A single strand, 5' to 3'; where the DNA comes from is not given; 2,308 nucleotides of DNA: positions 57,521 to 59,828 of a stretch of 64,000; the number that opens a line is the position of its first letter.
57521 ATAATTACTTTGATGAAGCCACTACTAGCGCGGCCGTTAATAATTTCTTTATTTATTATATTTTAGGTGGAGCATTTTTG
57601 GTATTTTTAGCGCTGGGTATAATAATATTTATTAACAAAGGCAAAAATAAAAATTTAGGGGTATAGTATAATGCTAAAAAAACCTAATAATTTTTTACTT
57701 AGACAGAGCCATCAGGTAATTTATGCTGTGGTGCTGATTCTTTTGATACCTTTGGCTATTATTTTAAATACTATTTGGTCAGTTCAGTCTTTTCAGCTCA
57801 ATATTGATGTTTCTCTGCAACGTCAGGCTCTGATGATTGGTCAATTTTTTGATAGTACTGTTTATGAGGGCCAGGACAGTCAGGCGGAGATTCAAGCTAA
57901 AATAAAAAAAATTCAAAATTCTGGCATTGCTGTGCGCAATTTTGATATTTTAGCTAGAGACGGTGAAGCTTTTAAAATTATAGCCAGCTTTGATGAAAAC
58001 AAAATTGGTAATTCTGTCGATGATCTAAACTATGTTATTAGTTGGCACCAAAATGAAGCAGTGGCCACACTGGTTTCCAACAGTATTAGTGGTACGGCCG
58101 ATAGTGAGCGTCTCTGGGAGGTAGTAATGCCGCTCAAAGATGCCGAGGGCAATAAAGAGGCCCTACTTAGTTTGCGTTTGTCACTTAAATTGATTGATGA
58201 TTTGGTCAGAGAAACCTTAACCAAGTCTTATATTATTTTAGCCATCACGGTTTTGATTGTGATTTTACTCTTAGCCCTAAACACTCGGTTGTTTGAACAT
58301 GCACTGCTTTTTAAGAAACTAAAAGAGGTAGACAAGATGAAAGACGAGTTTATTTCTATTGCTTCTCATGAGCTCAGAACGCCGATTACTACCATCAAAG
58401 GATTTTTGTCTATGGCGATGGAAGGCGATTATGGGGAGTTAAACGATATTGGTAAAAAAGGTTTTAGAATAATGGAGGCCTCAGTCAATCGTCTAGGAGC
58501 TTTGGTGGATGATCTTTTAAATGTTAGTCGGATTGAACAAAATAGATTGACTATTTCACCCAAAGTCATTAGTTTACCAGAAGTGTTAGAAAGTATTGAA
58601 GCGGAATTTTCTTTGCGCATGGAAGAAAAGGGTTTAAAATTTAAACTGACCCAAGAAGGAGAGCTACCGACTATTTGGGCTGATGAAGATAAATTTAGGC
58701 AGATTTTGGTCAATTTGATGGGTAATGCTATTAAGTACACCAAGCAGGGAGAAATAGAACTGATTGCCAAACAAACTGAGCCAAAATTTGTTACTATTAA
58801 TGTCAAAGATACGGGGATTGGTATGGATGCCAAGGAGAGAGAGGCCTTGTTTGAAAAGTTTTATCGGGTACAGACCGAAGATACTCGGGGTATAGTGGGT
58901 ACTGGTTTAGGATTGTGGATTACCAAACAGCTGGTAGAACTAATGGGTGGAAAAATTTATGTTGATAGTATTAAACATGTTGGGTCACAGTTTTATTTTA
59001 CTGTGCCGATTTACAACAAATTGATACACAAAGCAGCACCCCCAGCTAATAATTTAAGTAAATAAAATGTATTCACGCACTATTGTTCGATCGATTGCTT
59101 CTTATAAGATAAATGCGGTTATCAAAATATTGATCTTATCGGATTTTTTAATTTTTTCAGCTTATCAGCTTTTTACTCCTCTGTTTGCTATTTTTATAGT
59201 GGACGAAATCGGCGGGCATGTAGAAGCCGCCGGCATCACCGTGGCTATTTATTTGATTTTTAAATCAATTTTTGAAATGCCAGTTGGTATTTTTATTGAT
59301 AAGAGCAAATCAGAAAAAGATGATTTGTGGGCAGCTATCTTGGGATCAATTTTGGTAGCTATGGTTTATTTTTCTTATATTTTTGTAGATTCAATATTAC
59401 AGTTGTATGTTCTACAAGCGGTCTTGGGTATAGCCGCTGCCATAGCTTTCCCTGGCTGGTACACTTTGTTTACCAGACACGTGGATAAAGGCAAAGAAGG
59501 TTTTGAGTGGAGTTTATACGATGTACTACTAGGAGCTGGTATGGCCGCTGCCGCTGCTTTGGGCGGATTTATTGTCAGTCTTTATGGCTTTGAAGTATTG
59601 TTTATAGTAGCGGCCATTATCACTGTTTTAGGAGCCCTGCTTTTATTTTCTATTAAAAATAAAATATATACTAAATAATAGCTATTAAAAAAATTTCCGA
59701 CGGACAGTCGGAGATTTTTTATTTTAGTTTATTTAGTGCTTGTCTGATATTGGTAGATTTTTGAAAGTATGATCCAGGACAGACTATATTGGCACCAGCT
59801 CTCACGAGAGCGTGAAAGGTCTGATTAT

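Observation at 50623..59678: Operon-like array: KorAB oxidoreductase, then Cys-rich pilin, then 1178-aa surface protein, then sensor histidine kinase, then MFS-like protein, all co-directional with gaps of about 100 bp or less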

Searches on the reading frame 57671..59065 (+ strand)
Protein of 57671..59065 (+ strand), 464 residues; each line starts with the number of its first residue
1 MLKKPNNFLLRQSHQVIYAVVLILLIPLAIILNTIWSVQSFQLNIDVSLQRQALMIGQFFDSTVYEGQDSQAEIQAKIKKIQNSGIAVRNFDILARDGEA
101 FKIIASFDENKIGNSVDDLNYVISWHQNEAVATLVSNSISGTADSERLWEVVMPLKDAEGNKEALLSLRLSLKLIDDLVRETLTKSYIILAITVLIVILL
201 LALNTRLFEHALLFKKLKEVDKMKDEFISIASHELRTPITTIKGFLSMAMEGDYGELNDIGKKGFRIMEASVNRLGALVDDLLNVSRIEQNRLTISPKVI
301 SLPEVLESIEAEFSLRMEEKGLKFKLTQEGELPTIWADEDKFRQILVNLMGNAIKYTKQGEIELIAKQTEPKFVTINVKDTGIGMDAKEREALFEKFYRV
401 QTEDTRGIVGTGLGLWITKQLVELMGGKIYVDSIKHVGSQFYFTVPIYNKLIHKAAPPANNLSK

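Call 3: search_protein_families(library=pfam, proteins=[window:57671-59065:+], max_evalue=0.01)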
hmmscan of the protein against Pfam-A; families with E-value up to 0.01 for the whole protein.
window:57671-59065:+ (464 aa): 2 families
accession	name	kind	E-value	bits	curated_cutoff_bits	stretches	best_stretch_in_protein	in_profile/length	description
PF02518.31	HATPase_c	-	6.9e-27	94.5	26.4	1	338-447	2-109/111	Histidine kinase-, DNA gyrase B-, and HSP90-like ATPase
PF00512.31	HisKA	-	3.6e-17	62.6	26.9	1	223-290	1-65/66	His Kinase A (phospho-acceptor) domain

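Call 4: search_protein_families(library=ncbifam, proteins=[window:57671-59065:+], max_evalue=0.01)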
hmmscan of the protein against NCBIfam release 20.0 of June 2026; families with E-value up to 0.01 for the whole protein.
window:57671-59065:+ (464 aa): 81 families (the best 25 are shown)
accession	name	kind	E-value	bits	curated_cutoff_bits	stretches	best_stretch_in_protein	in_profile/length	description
NF046044.1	PnpS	equivalog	2.1e-62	211.4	400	1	216-446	162-390/390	two-component system histidine kinase PnpS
NF033092.0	HK_WalK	equivalog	9.8e-56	189.5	725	1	219-447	367-594/594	cell wall metabolism sensor histidine kinase WalK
TIGR02956.1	TMAO_torS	equivalog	1.8e-53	181.9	676.5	1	203-448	443-683/967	TMAO reductase system sensor histidine kinase/response regulator TorS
TIGR02966.1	phoR_proteo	equivalog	5.6e-53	180.1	334.2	1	216-444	106-332/333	phosphate regulon sensor histidine kinase PhoR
NF008302.0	PRK11091.1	equivalog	6.2e-52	176.8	838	1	216-448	275-506/779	aerobic respiration two-component sensor histidine kinase ArcB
NF047874.1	MASE3_PAS_HK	subfamily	7.7e-47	160.4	560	1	206-451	380-628/655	MASE3 domain-containing sensor histidine kinase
NF038297.2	hybrid_HK_HrmK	equivalog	3.6e-46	158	725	1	167-451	182-461/607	hybrid histidine kinase/response regulator HrmK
NF041947.1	LuxQ_Vibrio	equivalog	3.4e-45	154.2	1200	1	219-452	467-701/843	quorum-sensing autoinducer 2 sensor kinase/phosphatase LuxQ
NF006800.0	PRK09303.1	equivalog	1.2e-44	152.8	342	1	215-450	142-380/383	histidine kinase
NF008318.0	PRK11107.1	equivalog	1.4e-43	149.1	890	1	215-449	284-520/920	two-component sensor histidine kinase BarA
NF008099.0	PRK10841.1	equivalog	1e-42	146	920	1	221-454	467-697/949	two-component system sensor histidine kinase RcsC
NF040691.1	MtrAB_MtrB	equivalog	6.9e-41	140.8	450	1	215-447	262-492/507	MtrAB system histidine kinase MtrB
NF041735.1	hist_kin_RppB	equivalog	3e-40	138.4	400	1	183-445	176-437/438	two-component system sensor histidine kinase RppB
NF011874.0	PRK15347.1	equivalog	9.8e-39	133.1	852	1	219-449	393-616/921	two component system sensor kinase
NF041210.1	his_kin_PieS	equivalog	1.3e-38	133.2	850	1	218-449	244-472/474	two component system sensor histidine kinase PieS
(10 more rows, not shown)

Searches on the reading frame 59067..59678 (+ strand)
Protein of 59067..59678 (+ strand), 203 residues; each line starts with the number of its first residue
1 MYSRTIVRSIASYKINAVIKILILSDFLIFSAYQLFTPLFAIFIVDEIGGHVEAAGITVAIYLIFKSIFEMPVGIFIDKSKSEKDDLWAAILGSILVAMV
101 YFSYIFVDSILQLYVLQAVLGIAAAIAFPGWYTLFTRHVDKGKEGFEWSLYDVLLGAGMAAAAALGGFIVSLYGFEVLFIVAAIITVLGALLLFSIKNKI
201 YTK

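Call 3: search_protein_families(library=pfam, proteins=[window:59067-59678:+], max_evalue=0.01)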
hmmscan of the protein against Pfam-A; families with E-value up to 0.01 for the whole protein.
window:59067-59678:+ (203 aa): 1 family
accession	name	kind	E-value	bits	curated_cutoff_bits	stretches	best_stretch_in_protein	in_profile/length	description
PF07690.21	MFS_1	-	1.3e-22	80.7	33.4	1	23-194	2-172/347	Major Facilitator Superfamily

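Call 4: search_protein_families(library=ncbifam, proteins=[window:59067-59678:+], max_evalue=0.01)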
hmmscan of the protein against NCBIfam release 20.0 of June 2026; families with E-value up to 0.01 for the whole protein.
window:59067-59678:+ (203 aa): 13 families
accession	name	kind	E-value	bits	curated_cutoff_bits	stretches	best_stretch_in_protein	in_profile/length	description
TIGR00893.1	2A0114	subfamily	5.5e-08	32.1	395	1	41-195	17-167/399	D-galactonate transporter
TIGR00880.1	2_A_01_02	superfamily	2e-07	31.2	131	1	61-194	2-135/141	multidrug resistance protein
TIGR00899.1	2A0120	subfamily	3.3e-07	29.7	522.3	1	23-194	3-173/375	sugar efflux transporter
NF053757.1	BclibactTpBcbE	equivalog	4.6e-07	29.1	600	1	53-198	248-391/394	bacillibactin exporter BcbE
TIGR00900.1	2A0121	subfamily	1.9e-06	27.5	319.6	1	43-198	24-179/364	H+ Antiporter protein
TIGR00881.1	2A0104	subfamily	9.3e-06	24.9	407.75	1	45-196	22-170/379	phosphoglycerate transporter protein PgtP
NF003477.0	PRK05122.1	subfamily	0.00012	20.9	374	1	118-199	312-393/404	MFS transporter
NF007372.0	PRK09874.1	equivalog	0.00016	20.9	571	1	20-200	17-197/408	multidrug efflux MFS transporter MdtG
NF047396.1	MFS_flip_LtaA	equivalog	0.0011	18.1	450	1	74-192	265-383/394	lipoteichoic acid biosynthesis MFS flippase LtaA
TIGR00882.1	2A0105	subfamily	0.0017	17.4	220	1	21-199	6-185/396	oligosaccharide MFS transporter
TIGR00895.1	2A0115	subfamily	0.0051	15.8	418.55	0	158-194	153-189/398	aromatic acid/H+ symport family MFS transporter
NF008661.1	PRK11663.1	subfamily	0.0052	15.9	564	1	52-199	64-208/439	MFS transporter family glucose-6-phosphate receptor UhpC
TIGR00890.1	2A0111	subfamily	0.0078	15.2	374.85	0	31-187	16-167/377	oxalate/formate antiport family MFS transporter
